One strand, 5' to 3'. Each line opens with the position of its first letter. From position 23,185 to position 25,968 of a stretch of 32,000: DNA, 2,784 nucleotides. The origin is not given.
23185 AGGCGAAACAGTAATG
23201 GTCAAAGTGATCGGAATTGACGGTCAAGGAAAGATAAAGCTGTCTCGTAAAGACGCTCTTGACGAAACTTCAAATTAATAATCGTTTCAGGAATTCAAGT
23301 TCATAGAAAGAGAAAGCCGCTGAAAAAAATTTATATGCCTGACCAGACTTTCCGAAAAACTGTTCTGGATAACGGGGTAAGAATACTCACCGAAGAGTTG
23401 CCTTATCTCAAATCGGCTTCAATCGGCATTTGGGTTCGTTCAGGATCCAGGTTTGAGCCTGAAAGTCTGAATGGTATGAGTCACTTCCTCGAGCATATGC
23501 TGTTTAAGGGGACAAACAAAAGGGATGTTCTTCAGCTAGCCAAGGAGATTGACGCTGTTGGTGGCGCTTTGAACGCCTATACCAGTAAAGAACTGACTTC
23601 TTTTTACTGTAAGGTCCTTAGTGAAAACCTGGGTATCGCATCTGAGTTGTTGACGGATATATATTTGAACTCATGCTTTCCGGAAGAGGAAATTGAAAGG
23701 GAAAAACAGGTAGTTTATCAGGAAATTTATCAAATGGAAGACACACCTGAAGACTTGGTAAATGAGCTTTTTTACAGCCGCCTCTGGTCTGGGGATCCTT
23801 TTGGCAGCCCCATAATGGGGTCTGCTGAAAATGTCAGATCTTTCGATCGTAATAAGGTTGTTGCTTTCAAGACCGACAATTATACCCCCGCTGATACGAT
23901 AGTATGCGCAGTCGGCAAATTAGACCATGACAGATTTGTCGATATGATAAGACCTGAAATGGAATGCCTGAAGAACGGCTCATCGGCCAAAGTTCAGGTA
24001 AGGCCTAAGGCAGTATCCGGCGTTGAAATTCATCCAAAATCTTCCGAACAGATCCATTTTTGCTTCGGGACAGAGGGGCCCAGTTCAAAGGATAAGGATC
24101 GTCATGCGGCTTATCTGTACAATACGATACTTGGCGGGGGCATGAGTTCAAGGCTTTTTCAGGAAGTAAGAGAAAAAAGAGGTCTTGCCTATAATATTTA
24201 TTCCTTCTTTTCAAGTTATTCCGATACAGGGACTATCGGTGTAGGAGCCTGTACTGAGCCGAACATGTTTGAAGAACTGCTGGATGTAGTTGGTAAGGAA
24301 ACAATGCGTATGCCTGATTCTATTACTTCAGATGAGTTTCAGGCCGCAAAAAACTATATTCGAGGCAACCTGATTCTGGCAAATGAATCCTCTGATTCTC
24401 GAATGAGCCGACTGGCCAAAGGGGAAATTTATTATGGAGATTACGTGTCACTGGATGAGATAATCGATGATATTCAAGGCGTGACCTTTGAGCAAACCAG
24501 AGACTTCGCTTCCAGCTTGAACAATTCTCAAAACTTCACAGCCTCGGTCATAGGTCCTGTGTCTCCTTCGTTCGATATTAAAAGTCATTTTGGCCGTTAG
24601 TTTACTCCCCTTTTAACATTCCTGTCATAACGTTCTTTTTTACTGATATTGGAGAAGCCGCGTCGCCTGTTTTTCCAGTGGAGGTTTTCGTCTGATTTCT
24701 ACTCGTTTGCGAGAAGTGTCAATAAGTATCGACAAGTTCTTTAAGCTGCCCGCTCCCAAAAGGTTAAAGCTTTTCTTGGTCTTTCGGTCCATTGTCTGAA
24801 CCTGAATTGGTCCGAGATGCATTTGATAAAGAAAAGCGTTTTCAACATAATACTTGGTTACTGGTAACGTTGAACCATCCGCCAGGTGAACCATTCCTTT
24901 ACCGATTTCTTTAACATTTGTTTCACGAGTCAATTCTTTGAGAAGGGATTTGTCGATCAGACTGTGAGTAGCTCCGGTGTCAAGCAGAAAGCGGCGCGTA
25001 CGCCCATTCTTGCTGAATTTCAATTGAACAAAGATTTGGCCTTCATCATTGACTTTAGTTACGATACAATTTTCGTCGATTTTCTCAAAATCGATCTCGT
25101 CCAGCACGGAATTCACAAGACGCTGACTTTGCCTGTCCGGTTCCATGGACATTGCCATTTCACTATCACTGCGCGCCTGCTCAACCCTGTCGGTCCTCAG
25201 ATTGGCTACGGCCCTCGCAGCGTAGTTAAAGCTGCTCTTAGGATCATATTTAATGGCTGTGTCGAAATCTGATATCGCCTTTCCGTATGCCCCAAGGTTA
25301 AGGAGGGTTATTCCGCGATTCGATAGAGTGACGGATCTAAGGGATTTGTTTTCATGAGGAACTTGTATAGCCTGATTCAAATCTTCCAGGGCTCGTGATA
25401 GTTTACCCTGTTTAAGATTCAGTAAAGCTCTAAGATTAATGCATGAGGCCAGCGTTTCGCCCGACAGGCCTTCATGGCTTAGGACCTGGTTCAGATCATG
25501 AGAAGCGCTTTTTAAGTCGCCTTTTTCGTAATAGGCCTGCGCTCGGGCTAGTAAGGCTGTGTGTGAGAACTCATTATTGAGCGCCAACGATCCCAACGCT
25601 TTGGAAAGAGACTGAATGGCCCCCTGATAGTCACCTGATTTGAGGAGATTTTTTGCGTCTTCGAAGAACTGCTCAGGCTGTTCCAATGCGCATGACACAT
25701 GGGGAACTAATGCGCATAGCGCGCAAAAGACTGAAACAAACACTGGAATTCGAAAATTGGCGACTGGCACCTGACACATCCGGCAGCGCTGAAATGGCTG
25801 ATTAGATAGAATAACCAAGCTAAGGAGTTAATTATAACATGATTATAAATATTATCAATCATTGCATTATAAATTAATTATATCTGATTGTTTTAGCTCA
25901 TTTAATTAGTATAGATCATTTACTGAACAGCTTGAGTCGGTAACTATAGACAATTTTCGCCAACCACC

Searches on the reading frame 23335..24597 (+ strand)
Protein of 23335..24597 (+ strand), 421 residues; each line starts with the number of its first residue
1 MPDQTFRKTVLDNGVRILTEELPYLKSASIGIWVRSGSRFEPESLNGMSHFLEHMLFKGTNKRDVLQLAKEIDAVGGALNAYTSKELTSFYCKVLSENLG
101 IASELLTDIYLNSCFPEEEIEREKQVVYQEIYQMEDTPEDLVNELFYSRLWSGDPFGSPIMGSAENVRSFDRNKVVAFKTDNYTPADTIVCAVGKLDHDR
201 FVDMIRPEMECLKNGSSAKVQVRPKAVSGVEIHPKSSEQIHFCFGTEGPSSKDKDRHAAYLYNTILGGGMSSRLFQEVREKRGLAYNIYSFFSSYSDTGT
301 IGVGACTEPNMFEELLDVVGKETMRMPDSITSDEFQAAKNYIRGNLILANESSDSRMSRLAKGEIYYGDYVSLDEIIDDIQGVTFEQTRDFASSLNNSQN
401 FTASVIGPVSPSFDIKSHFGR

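Call 55: search_protein_families(library=pfam, proteins=[window:23335-24597:+], max_evalue=0.00001)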
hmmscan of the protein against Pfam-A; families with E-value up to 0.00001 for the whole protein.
window:23335-24597:+ (421 aa): 2 families
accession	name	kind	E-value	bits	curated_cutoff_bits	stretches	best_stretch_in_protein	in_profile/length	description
PF00675.25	Peptidase_M16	-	5e-40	137.2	22.3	1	16-162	1-147/149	Insulinase (Peptidase family M16)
PF05193.26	Peptidase_M16_C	-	4.8e-38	131.3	23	1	169-340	1-179/181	Peptidase M16 inactive domain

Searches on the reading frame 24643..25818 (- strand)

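Call 55: search_protein_families(library=pfam, proteins=[window:24643-25818:-], max_evalue=0.00001)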
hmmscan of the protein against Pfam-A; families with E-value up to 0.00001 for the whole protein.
window:24643-25818:- (392 aa): 10 families
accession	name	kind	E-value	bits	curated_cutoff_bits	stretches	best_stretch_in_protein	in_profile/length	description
PF07719.23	TPR_2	-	1e-17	63.1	27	0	165-194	4-33/34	Tetratricopeptide repeat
PF00515.34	TPR_1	-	1.4e-17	63.1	27.8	0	164-194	3-33/34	Tetratricopeptide repeat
PF13371.12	TPR_9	-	6e-13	49.1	35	0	167-202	34-69/73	Tetratricopeptide repeat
PF13181.12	TPR_8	-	1.1e-10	41.2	25.7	0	167-194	6-33/34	Tetratricopeptide repeat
PF13432.12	TPR_16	-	1.4e-09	38.6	32.7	0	55-105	4-50/65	Tetratricopeptide repeat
PF13414.12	TPR_11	-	3.2e-09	36.8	26.8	0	175-195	7-27/42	TPR repeat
PF13975.11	gag-asp_proteas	-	3.1e-08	34.5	28.2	1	269-360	4-91/92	gag-polyprotein putative aspartyl protease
PF14559.12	TPR_19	-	4e-08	33.9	25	0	58-113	1-52/68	Tetratricopeptide repeat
PF09976.15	TPR_21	-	4.3e-08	33.6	25.5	1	50-196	41-180/193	Tetratricopeptide repeat-like domain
PF13650.11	Asp_protease_2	-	4.9e-08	34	24.3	1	271-355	6-87/90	Aspartyl protease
